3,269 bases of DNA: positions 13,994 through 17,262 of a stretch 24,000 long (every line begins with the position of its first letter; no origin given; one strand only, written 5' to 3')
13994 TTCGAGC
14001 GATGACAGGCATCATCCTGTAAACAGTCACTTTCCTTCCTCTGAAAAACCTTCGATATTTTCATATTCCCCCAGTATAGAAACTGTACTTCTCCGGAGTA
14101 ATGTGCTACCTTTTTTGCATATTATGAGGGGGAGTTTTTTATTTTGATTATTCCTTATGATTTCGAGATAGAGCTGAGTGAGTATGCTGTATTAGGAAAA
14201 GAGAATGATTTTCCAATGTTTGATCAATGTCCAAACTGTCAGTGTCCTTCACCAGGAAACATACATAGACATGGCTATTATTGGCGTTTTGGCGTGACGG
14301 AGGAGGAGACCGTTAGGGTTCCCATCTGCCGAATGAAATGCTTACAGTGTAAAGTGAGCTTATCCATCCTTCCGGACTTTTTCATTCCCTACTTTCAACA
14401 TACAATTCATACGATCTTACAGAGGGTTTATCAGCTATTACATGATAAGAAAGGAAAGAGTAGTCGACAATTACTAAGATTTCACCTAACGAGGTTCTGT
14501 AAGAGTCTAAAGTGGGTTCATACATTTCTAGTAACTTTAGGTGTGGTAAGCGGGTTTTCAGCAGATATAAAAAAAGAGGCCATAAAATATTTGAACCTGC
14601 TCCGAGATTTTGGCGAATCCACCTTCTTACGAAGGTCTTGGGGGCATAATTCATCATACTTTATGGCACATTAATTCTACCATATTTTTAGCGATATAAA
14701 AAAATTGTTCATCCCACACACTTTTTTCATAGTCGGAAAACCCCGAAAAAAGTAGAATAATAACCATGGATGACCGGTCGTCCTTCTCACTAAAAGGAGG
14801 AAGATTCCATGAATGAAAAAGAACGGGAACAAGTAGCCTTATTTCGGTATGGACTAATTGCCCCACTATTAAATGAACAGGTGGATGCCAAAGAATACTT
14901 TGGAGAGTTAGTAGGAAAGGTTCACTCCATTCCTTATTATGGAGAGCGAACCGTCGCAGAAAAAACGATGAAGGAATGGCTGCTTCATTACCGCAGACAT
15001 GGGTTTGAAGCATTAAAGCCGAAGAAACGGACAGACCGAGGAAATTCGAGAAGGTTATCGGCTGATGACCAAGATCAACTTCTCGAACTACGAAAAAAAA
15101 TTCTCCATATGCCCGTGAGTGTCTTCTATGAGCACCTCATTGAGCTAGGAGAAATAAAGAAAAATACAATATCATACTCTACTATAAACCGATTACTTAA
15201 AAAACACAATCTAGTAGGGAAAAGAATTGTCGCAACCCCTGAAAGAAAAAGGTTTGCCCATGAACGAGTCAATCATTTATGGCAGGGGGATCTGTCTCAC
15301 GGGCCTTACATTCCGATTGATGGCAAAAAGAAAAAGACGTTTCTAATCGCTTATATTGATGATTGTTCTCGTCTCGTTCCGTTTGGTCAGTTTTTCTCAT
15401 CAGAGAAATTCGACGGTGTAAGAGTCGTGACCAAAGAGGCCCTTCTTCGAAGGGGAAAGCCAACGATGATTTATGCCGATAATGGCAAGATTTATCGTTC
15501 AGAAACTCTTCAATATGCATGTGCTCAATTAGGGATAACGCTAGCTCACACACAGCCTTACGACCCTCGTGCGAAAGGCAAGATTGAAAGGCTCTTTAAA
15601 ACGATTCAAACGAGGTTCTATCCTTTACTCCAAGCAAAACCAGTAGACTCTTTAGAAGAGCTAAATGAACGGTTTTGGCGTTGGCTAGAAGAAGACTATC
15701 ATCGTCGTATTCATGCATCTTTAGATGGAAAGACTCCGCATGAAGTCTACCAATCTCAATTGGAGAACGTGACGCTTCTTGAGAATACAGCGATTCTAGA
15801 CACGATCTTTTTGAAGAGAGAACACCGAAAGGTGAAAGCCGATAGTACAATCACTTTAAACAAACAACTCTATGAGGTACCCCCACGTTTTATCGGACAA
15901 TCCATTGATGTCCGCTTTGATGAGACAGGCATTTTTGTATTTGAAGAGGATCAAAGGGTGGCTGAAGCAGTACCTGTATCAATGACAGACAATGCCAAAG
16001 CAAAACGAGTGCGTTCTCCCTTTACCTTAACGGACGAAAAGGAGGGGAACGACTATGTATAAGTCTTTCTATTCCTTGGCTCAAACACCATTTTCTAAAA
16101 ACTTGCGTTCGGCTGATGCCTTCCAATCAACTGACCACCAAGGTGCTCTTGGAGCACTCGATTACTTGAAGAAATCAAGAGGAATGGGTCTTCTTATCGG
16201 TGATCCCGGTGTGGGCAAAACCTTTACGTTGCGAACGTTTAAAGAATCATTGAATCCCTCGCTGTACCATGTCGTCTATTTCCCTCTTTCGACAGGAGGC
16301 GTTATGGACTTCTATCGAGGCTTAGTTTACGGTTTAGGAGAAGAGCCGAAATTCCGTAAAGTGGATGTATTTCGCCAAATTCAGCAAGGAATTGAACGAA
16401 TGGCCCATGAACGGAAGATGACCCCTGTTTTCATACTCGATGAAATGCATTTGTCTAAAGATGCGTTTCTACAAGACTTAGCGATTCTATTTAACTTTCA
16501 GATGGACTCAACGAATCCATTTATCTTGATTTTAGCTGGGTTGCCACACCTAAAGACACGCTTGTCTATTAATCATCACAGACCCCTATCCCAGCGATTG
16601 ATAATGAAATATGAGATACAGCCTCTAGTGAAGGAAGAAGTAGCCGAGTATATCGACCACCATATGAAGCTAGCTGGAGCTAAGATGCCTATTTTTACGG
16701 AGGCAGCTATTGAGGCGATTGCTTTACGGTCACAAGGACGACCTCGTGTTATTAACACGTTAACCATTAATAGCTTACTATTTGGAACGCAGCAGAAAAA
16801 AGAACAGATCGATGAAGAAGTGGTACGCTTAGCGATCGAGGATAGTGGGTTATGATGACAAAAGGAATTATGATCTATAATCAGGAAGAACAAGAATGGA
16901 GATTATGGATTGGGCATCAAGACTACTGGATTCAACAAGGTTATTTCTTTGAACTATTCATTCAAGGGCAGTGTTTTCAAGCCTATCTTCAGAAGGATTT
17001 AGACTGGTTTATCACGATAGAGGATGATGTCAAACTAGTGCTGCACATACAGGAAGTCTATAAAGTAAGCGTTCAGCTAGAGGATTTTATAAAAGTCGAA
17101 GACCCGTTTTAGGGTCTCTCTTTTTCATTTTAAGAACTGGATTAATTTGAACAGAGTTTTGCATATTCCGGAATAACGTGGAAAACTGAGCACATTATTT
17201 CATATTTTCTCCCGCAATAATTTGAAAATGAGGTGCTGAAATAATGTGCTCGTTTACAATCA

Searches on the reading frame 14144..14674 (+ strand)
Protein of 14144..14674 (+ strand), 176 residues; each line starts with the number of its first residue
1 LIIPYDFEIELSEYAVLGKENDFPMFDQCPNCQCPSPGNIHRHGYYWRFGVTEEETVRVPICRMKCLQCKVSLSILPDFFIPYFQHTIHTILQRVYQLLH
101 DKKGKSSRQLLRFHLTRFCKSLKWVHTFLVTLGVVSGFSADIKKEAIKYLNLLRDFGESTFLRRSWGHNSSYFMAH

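Call 78: search_protein_families(library=pfam, proteins=[window:14144-14674:+], max_evalue=0.01)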
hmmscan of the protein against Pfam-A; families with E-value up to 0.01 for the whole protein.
window:14144-14674:+ (176 aa): 1 family
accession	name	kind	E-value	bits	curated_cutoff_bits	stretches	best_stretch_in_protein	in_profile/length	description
PF20020.4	DUF6431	-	4e-07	30.2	26.6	1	29-97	1-66/82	Domain of unknown function (DUF6431)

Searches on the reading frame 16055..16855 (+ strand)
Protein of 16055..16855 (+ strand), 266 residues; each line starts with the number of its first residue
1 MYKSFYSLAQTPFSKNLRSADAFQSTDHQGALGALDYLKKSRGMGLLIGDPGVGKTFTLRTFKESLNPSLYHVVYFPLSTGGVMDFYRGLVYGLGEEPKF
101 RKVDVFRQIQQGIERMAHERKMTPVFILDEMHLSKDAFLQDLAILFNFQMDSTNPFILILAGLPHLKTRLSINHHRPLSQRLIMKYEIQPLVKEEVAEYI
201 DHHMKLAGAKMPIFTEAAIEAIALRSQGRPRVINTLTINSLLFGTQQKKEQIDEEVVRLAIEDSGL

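Call 78: search_protein_families(library=pfam, proteins=[window:16055-16855:+], max_evalue=0.01)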
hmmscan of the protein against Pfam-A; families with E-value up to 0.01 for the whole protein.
window:16055-16855:+ (266 aa): 4 families
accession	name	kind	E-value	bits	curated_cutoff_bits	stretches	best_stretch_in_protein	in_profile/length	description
PF13401.12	AAA_22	-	8.3e-24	84.8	27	1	40-170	3-130/130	AAA domain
PF13191.12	AAA_16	-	3e-08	34.8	32.6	1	40-149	21-159/167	AAA ATPase domain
PF17864.7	AAA_lid_4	-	0.0019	18.4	27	1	213-262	21-69/74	RuvB AAA lid domain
PF00004.35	AAA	-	0.0036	18.2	21.2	0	46-134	2-69/131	ATPase family associated with various cellular activities (AAA)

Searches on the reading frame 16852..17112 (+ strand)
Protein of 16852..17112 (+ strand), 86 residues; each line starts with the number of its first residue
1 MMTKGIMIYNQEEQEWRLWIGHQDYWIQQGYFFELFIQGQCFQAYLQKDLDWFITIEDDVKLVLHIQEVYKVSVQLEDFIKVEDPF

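Call 78: search_protein_families(library=pfam, proteins=[window:16852-17112:+], max_evalue=0.01)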
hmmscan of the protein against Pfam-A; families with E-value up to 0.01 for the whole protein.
window:16852-17112:+ (86 aa): 1 family
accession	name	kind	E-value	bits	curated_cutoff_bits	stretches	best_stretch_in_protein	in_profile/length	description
PF17295.7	DUF5348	-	0.0017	18.7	22.8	1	5-72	1-66/68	Domain of unknown function (DUF5348)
